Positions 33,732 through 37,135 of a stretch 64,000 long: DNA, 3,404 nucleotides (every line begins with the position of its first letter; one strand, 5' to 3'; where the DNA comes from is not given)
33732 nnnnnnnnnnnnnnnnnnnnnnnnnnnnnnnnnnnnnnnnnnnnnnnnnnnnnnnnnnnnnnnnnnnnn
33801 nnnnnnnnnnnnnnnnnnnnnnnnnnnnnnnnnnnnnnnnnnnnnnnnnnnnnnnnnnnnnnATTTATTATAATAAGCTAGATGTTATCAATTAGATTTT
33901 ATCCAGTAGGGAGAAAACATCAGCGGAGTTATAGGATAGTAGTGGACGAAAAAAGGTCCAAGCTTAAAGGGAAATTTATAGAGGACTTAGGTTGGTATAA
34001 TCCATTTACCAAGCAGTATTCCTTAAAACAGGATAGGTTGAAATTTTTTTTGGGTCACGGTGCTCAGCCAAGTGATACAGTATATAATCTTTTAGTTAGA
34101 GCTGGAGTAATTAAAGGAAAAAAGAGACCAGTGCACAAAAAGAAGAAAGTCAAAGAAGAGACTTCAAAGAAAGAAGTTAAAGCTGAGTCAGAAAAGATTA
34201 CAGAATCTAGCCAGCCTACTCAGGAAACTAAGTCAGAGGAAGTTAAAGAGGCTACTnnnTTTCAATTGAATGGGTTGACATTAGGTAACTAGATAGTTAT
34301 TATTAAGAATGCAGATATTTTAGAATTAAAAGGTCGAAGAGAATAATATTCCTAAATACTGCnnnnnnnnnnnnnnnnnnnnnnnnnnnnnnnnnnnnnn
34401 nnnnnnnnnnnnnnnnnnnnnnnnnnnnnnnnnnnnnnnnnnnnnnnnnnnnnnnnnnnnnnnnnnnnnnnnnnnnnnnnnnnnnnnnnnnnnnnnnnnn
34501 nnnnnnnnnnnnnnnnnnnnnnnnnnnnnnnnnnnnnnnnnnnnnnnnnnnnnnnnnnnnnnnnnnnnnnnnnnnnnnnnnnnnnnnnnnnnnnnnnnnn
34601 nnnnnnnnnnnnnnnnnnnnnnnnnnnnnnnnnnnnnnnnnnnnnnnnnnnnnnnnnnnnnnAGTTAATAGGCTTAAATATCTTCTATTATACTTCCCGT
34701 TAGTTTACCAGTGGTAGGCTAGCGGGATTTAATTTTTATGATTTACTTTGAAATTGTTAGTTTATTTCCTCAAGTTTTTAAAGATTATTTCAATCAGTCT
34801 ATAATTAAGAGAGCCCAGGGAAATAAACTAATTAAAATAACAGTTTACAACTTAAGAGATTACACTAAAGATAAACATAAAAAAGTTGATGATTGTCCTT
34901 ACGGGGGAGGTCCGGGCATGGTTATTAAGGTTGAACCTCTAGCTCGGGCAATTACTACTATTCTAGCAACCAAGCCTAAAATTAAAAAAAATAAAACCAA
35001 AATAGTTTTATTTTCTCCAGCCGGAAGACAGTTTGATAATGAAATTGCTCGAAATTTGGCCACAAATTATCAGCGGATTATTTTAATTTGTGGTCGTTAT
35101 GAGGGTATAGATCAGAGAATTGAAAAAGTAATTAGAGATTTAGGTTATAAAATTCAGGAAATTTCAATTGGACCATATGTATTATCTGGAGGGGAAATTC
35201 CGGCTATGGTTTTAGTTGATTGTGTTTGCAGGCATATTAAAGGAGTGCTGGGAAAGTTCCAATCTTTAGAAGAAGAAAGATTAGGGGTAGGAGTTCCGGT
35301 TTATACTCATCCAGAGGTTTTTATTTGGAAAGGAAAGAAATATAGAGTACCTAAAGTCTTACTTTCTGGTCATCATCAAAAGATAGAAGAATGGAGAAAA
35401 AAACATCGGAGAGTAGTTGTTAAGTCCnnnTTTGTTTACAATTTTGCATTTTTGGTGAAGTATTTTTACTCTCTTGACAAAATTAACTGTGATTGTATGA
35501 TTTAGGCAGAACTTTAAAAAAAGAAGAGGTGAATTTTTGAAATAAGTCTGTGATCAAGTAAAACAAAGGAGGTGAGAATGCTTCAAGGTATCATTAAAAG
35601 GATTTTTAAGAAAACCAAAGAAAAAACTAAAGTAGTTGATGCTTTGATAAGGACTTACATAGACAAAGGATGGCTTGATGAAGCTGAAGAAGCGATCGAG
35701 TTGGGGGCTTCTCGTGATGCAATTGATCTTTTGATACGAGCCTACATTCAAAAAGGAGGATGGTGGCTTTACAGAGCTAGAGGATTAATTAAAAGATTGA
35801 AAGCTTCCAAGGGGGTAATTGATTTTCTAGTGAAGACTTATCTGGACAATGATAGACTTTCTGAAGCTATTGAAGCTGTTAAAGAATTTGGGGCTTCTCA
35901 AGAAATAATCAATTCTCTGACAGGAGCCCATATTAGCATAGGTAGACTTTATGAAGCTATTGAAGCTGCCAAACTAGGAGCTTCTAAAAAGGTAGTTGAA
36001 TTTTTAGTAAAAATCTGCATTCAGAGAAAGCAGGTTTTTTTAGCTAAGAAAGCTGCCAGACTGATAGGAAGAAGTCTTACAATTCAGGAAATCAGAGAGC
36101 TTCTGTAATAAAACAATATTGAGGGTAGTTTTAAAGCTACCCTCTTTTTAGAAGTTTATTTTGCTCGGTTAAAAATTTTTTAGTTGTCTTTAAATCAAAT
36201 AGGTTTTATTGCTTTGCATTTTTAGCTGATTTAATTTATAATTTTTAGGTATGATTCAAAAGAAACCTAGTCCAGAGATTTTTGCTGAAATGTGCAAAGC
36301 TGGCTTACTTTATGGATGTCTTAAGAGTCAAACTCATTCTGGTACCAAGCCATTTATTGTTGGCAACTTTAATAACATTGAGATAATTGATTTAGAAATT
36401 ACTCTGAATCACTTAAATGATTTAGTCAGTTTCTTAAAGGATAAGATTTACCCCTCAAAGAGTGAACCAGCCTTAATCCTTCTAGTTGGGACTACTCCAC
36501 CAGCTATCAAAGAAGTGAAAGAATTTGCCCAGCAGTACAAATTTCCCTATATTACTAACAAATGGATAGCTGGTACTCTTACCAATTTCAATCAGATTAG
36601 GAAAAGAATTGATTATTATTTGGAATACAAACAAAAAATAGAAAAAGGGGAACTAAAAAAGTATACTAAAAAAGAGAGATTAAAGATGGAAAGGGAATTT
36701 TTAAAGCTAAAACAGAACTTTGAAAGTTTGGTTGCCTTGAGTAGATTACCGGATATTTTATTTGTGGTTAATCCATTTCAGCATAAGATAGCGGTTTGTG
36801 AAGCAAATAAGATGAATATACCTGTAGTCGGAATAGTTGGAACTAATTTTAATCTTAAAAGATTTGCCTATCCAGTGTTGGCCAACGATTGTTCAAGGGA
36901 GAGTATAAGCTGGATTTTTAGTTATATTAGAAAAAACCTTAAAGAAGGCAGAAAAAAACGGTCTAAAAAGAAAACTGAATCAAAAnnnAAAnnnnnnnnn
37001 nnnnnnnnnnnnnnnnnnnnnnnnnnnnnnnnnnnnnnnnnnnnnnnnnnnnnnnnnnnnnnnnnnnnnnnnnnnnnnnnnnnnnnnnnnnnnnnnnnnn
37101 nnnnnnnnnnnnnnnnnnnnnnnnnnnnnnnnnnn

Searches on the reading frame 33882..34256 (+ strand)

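Call 62: search_protein_families(library=pfam, proteins=[window:33882-34256:+], max_evalue=0.0001)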
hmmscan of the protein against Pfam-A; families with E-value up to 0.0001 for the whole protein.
window:33882-34256:+ (125 aa): 1 family
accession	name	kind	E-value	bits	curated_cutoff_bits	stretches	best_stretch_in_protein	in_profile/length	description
PF00886.24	Ribosomal_S16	-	7.4e-18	64.7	27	1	9-64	2-62/62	Ribosomal protein S16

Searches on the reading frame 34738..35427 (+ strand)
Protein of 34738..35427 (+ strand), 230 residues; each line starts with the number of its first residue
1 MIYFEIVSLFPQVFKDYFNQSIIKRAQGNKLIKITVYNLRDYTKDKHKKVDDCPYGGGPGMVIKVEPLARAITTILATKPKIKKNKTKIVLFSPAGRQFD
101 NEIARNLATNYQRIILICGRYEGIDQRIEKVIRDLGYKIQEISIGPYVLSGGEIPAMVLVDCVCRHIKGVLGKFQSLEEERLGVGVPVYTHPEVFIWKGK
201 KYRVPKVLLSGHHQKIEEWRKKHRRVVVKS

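Call 63: search_protein_families(library=pfam, proteins=[window:34738-35427:+], max_evalue=0.0001)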
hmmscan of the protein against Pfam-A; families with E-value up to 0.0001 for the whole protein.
window:34738-35427:+ (230 aa): 1 family
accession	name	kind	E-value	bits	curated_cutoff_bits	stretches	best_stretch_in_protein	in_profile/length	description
PF01746.26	tRNA_m1G_MT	-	3.1e-46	158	27.3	1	24-225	2-187/195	tRNA (Guanine-1)-methyltransferase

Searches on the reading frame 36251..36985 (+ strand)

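Call 63: search_protein_families(library=pfam, proteins=[window:36251-36985:+], max_evalue=0.0001)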
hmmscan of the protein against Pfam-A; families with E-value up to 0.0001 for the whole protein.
window:36251-36985:+ (245 aa): 1 family
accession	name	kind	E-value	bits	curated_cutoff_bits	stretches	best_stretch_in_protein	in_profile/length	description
PF00318.25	Ribosomal_S2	-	1.1e-51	175.6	26.1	1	15-233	2-216/216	Ribosomal protein S2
